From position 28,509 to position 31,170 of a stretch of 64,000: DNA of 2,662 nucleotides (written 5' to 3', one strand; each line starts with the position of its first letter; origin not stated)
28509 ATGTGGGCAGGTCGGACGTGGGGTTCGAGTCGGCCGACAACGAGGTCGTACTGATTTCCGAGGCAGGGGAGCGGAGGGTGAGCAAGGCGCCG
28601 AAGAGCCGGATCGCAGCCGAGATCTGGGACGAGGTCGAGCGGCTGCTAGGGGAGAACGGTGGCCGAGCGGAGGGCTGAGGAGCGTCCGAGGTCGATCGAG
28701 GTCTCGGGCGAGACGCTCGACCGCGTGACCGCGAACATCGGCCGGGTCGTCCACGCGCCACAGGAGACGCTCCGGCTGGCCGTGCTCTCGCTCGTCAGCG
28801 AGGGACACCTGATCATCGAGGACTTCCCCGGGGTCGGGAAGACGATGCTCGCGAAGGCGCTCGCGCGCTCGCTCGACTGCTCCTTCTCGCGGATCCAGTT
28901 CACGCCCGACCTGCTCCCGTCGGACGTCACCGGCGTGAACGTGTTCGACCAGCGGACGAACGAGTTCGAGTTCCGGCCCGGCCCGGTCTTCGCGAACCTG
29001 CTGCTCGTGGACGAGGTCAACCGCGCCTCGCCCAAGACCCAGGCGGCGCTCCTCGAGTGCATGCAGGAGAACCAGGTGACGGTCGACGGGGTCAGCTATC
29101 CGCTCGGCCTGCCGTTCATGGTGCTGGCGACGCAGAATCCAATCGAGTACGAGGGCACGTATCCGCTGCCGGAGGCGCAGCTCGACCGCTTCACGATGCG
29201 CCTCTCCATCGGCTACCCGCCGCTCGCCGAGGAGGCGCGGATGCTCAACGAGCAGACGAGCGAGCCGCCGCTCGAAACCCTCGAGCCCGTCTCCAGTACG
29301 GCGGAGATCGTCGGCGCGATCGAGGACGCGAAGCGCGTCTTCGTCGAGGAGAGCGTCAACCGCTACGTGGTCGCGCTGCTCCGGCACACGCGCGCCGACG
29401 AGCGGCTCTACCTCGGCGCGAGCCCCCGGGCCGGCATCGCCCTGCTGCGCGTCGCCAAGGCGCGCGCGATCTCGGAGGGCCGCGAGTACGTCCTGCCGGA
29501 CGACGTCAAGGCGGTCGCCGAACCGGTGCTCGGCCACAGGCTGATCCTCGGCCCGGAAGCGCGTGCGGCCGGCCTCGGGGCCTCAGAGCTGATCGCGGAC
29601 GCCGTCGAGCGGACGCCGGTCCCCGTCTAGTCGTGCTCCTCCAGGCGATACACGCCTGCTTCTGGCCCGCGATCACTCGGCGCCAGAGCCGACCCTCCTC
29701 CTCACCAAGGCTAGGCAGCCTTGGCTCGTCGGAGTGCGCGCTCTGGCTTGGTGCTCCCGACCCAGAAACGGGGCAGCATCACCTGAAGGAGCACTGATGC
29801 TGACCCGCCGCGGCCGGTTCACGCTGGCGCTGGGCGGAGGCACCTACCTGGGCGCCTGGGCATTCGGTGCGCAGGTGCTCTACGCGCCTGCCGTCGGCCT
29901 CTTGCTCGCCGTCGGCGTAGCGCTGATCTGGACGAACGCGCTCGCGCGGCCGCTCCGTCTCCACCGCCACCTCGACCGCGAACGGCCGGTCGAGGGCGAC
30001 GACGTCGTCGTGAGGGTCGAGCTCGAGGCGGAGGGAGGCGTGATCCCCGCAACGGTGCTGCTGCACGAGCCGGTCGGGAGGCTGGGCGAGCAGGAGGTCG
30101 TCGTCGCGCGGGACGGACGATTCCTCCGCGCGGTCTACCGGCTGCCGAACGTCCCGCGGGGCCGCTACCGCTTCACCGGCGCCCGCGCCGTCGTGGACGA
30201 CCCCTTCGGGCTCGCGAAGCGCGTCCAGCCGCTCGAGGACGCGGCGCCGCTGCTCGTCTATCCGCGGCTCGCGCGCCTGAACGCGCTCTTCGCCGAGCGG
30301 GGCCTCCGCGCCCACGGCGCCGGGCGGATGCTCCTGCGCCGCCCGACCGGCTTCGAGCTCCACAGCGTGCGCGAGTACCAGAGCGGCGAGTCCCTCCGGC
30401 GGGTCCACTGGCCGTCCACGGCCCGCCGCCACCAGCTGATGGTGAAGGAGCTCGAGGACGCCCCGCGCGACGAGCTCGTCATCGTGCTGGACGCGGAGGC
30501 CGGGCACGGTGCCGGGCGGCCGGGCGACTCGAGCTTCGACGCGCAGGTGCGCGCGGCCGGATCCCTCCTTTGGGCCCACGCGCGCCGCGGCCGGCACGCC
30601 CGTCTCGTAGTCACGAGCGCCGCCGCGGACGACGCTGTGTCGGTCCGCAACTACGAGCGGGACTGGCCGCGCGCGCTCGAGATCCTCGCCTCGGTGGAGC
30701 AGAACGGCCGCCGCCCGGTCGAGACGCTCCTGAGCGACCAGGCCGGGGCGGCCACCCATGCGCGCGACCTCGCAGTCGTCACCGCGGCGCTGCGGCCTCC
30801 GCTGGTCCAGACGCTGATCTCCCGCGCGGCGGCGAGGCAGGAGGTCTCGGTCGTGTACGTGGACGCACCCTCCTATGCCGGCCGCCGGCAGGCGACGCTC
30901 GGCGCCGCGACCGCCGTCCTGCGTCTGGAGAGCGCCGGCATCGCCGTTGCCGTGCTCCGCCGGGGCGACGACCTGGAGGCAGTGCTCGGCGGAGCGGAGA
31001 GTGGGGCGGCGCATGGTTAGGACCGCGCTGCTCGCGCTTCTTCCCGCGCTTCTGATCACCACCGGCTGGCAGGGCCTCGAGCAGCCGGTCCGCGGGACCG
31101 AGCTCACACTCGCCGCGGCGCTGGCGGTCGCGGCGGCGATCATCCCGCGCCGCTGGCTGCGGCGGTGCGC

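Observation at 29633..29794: Copy 2 lies inside the moxR-DUF58 operon; both copies keep a 54-codon open frame welded to the neighbours' stop and start codons (MIRU-like behaviour)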

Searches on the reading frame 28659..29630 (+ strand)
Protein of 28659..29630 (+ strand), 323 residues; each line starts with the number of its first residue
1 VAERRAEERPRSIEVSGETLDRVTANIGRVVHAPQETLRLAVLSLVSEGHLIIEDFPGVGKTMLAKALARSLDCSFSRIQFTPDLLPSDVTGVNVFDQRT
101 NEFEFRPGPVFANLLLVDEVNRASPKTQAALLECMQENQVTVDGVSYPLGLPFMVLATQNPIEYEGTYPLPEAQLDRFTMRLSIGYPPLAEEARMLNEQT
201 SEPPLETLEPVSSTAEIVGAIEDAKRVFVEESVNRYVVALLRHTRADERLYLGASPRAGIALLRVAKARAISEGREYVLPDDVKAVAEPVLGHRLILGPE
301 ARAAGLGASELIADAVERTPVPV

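Call 16: find_encoding_contigs(protein=window:28659-29630:+, flank=10000, max_places=6)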
Protein window:28659-29630:+ (323 aa): no gene with exactly this product is on record in the collection.
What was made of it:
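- Tried and rejected: Exact look-up of the MoxR protein: not on record (call 16).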

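Call 26: search_protein_families(library=pfam, proteins=[window:28659-29630:+], max_evalue=0.01)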
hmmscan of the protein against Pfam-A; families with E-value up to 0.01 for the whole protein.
window:28659-29630:+ (323 aa): 10 families
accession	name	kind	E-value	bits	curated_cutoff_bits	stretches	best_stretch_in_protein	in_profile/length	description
PF07726.17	AAA_3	-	3.1e-64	215.2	27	1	50-180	1-131/131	ATPase family associated with various cellular activities (AAA)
PF17863.7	AAA_lid_2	-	1.4e-22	79.6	22.7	1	243-312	2-71/74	AAA lid domain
PF07728.20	AAA_5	-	1.4e-11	45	22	1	57-178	8-139/139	AAA domain (dynein-related subfamily)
PF00004.35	AAA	-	2.1e-06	28.6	21.2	1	57-184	7-129/131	ATPase family associated with various cellular activities (AAA)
PF00493.29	MCM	-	0.0019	17.8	23.3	1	50-163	59-175/224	MCM P-loop domain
PF00158.32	Sigma54_activat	-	0.0029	17.7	20.2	0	114-157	96-139/168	Sigma-54 interaction domain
PF20720.3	nSTAND3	-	0.003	17.7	27.2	1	37-71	6-40/155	Novel STAND NTPase 3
PF05496.18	RuvB_N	-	0.0034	17.6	27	0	49-140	34-113/159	Holliday junction DNA helicase RuvB P-loop domain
PF20030.5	bpMoxR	-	0.0056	16.2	27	0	31-184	14-166/205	MoxR domain in the MoxR-vWA-beta-propeller ternary systems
PF01078.27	Mg_chelatase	-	0.0058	16.5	20.3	0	39-70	13-44/207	Magnesium chelatase, subunit ChlI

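Call 28: find_related_loci(query=window:28659-29630:+, collection=metagenome_contigs, flank=2500)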
Query window:28659-29630:+ (323 aa) in metagenome_contigs; peptide patterns used: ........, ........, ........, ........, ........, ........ (x = any residue, [..] = any of these).
600 stretches matched a pattern (row limit reached: there are more); 194 encode a relative of the query (tblastn E <= 1e-3); the best 80 are kept; 80 distinct loci.
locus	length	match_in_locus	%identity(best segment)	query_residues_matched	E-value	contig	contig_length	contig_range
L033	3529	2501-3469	93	1-323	0e+0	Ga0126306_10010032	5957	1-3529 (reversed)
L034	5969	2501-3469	93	1-323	0e+0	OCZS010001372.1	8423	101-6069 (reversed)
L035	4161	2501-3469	93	1-323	0e+0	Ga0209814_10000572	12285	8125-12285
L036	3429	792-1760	91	1-323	0e+0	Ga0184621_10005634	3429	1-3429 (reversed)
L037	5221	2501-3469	91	1-323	0e+0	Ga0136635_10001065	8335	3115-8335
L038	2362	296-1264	88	1-323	0e+0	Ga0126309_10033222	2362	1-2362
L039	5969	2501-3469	85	1-323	0e+0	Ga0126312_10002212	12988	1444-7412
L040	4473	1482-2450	85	1-323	0e+0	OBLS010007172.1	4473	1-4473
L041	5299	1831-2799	84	1-323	0e+0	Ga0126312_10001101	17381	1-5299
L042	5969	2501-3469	85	1-323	0e+0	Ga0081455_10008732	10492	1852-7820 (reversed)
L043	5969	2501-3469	85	1-323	0e+0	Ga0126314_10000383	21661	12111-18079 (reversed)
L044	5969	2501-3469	83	1-323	0e+0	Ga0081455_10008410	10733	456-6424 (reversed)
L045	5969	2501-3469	85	1-323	0e+0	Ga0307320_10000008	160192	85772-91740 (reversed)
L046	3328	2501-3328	92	1-276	7e-177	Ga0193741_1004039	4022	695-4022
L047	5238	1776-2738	78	3-323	1e-171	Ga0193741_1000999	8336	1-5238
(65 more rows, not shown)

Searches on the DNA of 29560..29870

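Call 61: search_rna_families(source=window, start=29560, end=29870, threshold=evalue, max_evalue=1)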
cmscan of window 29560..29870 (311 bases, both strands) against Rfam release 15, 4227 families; matches with E-value up to 1: 2.
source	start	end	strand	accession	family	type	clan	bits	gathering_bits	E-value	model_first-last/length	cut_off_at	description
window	29835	29862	-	RF03961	mir-9033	Gene; miRNA;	-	17.5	100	0.57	23-50/72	no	mir-9033 microRNA precursor family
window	29643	29802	+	RF02042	HOTTIP_3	Gene; lncRNA;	-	9.1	50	0.4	188-353/353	no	HOXA transcript at the distal tip, conserved region 3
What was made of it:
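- On Any Rfam RNA family: In the E-value-threshold search the best hits on the element are noise (call 61).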

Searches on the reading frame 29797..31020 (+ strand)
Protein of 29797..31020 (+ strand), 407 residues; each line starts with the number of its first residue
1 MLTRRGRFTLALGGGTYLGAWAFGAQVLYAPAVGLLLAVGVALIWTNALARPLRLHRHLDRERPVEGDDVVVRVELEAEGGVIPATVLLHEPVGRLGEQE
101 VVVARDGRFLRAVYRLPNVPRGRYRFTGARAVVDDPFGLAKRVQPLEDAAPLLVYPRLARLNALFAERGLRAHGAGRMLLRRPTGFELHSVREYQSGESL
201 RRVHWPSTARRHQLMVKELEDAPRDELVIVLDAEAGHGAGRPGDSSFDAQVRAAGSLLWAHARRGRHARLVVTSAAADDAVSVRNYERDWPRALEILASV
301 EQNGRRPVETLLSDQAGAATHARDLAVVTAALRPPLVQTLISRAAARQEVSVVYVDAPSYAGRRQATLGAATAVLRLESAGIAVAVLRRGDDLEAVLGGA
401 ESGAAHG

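Call 26: search_protein_families(library=pfam, proteins=[window:29797-31020:+], max_evalue=0.01)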
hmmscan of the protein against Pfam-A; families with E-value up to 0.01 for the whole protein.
window:29797-31020:+ (407 aa): 1 family
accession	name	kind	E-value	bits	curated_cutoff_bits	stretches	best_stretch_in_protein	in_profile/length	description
PF01882.25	DUF58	-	7.8e-10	38.8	23.4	1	190-352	1-165/216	Protein of unknown function DUF58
